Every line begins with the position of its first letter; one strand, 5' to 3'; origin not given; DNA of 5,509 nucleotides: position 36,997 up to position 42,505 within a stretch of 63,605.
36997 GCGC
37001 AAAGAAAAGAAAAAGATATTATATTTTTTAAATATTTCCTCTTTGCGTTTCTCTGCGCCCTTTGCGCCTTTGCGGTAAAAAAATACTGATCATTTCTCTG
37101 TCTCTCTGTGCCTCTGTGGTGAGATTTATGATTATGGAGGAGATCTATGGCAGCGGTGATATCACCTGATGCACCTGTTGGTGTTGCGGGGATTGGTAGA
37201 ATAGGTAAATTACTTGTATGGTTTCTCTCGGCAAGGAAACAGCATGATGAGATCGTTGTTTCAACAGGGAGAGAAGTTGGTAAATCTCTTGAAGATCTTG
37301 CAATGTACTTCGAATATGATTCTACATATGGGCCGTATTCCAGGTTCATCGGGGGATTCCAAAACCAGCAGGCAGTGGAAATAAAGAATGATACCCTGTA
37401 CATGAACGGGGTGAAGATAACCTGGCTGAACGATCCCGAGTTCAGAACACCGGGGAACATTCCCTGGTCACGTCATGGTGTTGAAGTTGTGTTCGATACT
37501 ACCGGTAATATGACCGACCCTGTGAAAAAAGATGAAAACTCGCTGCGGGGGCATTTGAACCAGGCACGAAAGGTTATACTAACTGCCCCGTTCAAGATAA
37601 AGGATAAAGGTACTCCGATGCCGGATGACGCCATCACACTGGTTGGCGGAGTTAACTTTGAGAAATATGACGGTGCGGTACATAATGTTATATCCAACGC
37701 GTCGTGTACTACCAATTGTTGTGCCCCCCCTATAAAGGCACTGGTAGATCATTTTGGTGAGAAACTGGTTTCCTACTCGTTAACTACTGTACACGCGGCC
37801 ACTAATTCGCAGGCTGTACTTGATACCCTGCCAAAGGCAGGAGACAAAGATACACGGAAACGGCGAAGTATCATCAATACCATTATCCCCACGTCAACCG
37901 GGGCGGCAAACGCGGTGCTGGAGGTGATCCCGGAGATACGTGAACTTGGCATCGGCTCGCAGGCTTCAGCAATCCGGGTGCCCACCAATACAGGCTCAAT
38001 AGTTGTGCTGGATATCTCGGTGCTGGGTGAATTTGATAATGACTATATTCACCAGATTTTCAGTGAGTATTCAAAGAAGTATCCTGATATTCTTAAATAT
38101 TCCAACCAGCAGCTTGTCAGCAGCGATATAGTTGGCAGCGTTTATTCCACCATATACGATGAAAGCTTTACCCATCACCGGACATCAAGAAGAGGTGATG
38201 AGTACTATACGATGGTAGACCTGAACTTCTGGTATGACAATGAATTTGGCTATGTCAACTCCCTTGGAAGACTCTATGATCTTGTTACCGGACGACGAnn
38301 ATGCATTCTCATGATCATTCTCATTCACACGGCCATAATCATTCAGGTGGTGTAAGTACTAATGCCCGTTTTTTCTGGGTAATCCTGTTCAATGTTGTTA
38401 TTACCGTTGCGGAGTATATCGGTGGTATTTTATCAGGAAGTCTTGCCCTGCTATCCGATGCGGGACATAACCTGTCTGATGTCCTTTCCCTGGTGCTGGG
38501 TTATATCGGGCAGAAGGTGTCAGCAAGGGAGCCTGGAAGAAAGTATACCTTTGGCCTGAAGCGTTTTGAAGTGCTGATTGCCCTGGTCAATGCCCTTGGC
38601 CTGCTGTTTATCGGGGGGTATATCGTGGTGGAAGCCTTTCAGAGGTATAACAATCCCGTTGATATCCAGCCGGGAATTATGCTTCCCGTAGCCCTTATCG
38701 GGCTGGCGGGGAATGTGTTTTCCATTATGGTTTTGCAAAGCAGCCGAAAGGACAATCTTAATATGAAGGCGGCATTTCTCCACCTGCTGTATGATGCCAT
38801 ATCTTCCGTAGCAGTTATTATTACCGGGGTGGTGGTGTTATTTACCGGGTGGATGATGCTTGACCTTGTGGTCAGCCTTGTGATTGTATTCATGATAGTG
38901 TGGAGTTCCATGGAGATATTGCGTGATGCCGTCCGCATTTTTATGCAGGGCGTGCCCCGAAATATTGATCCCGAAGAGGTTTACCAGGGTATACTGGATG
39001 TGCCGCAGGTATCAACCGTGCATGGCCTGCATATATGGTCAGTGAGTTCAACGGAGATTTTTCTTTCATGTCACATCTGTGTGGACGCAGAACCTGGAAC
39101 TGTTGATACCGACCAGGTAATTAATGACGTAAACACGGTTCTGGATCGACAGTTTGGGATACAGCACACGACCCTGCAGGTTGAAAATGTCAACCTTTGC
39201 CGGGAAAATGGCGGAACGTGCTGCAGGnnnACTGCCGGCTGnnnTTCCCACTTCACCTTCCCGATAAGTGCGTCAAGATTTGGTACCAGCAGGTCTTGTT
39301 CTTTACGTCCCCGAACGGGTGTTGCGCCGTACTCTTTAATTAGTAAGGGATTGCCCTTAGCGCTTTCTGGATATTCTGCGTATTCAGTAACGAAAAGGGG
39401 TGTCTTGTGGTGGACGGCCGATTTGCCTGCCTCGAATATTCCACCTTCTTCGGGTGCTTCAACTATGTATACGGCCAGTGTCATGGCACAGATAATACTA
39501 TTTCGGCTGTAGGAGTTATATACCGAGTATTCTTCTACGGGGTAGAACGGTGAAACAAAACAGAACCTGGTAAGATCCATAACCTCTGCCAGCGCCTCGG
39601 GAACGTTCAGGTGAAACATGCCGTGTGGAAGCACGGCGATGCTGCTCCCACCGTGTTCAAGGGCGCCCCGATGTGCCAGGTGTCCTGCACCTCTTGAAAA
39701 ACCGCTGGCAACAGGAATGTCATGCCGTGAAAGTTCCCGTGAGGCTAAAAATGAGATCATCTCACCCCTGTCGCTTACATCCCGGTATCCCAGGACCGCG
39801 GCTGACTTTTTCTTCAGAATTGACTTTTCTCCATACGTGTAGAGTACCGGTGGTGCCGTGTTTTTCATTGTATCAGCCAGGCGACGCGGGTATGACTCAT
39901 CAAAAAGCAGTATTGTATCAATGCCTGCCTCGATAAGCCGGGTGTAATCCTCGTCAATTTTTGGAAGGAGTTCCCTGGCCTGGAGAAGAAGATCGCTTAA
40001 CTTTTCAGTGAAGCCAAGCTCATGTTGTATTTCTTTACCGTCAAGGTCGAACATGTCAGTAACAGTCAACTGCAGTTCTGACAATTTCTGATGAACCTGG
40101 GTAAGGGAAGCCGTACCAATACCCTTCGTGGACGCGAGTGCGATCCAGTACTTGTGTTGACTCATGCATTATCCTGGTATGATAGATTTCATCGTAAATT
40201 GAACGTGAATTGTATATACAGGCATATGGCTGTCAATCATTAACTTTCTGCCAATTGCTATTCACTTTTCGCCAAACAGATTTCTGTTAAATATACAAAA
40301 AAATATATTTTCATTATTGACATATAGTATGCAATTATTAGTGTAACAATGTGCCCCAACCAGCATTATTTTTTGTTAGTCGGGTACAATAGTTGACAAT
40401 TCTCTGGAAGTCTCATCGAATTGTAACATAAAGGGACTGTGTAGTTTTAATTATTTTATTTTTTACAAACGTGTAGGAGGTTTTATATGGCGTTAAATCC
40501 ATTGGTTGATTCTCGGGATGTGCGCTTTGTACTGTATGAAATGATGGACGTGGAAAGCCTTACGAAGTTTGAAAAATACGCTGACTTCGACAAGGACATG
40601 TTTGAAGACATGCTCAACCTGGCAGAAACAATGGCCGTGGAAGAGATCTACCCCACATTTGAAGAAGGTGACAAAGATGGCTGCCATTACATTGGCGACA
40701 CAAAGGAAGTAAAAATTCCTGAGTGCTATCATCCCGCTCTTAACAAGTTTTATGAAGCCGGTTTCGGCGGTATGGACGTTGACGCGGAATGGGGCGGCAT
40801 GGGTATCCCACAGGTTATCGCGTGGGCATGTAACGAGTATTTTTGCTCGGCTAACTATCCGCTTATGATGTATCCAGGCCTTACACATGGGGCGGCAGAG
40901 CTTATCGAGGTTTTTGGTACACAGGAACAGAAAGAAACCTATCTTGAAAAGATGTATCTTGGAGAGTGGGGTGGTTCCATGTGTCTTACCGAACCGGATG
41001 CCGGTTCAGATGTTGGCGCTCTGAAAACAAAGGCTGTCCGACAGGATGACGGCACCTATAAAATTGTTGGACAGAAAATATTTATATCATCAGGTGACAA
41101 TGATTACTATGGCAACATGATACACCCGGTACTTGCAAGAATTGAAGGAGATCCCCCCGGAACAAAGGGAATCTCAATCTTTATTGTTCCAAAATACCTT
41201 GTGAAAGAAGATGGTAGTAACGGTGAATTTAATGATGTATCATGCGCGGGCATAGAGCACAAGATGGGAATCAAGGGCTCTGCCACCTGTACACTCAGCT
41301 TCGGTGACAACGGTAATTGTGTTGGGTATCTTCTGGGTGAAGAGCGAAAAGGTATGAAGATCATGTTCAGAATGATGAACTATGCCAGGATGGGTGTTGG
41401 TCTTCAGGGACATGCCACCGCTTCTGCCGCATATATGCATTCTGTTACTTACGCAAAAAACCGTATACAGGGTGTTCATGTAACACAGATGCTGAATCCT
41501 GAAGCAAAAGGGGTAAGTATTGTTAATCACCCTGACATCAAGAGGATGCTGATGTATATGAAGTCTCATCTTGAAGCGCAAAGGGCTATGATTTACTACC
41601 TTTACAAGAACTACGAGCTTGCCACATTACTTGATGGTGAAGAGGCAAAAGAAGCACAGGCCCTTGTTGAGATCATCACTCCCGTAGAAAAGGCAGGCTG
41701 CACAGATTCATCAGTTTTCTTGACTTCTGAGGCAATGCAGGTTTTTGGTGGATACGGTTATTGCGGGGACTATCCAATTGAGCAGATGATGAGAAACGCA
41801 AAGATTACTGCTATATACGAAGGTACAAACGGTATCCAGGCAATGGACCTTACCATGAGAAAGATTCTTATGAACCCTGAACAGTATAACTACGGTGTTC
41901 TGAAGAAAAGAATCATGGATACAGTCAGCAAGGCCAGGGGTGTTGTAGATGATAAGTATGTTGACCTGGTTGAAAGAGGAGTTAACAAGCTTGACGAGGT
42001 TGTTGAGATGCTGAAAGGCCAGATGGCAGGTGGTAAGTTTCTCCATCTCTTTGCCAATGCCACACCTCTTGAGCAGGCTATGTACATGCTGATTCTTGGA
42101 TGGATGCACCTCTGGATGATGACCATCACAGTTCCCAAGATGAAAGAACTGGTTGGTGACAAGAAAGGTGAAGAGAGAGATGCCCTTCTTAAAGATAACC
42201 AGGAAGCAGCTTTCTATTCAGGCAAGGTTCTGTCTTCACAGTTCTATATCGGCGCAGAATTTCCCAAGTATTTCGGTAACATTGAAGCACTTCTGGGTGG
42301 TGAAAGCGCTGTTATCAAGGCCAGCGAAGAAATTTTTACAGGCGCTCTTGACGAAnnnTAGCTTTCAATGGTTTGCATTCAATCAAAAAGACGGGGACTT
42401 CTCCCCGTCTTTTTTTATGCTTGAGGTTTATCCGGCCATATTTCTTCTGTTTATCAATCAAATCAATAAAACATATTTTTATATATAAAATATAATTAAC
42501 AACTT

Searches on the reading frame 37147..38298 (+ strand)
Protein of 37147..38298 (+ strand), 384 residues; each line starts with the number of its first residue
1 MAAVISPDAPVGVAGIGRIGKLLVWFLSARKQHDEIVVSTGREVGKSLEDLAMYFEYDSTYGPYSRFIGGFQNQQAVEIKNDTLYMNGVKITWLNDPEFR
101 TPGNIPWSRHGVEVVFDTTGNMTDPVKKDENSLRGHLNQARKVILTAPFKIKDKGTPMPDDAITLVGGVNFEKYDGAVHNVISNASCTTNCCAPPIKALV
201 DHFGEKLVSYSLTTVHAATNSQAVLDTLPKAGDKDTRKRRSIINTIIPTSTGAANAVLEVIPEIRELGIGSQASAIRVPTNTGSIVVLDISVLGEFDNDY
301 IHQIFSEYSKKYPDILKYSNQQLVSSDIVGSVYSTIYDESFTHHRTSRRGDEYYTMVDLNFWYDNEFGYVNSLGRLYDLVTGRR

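Call 86: search_protein_families(library=pfam, proteins=[window:37147-38298:+], max_evalue=0.000001)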
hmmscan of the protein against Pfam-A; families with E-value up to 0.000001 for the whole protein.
window:37147-38298:+ (384 aa): 2 families
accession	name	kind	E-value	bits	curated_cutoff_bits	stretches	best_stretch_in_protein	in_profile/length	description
PF02800.25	Gp_dh_C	-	1.4e-26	93.4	24.4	1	193-343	2-145/158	Glyceraldehyde 3-phosphate dehydrogenase, C-terminal domain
PF00044.30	Gp_dh_N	-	4e-14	53.1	31.7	1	11-124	3-100/101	Glyceraldehyde 3-phosphate dehydrogenase, NAD binding domain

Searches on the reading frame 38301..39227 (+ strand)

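Call 86: search_protein_families(library=pfam, proteins=[window:38301-39227:+], max_evalue=0.000001)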
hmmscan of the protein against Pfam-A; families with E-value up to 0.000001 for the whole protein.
window:38301-39227:+ (309 aa): 2 families
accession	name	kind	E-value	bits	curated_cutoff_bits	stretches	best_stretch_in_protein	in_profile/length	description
PF01545.26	Cation_efflux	-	4.7e-43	147.7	26.6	1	27-215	4-198/198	Cation efflux family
PF16916.11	ZT_dimer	-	1.5e-13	51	26.7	1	219-296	1-77/78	Dimerisation domain of Zinc Transporter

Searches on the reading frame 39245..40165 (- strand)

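Call 86: search_protein_families(library=pfam, proteins=[window:39245-40165:-], max_evalue=0.000001)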
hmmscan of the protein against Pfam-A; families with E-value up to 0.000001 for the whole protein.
window:39245-40165:- (307 aa): 1 family
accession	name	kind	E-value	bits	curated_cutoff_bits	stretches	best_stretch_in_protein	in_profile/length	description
PF02481.21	DNA_processg_A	-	5.6e-34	117.6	29.6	1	79-282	4-208/212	DNA recombination-mediator protein A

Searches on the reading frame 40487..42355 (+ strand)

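Call 86: search_protein_families(library=pfam, proteins=[window:40487-42355:+], max_evalue=0.000001)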
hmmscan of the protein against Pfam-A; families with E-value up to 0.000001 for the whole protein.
window:40487-42355:+ (623 aa): 4 families
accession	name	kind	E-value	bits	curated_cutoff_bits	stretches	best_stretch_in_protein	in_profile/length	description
PF00441.29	Acyl-CoA_dh_1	-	1e-21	78.1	22.4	1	288-458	2-148/150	Acyl-CoA dehydrogenase, C-terminal domain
PF02770.24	Acyl-CoA_dh_M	-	9.9e-16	58.1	33.3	1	164-273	1-95/97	Acyl-CoA dehydrogenase, middle domain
PF12806.12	Acyl-CoA_dh_C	-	3.4e-13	50.2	30.3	1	476-611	5-122/124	Acetyl-CoA dehydrogenase C-terminal like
PF02771.21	Acyl-CoA_dh_N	-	1.3e-10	42.1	22.9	1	77-160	32-113/113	Acyl-CoA dehydrogenase, N-terminal domain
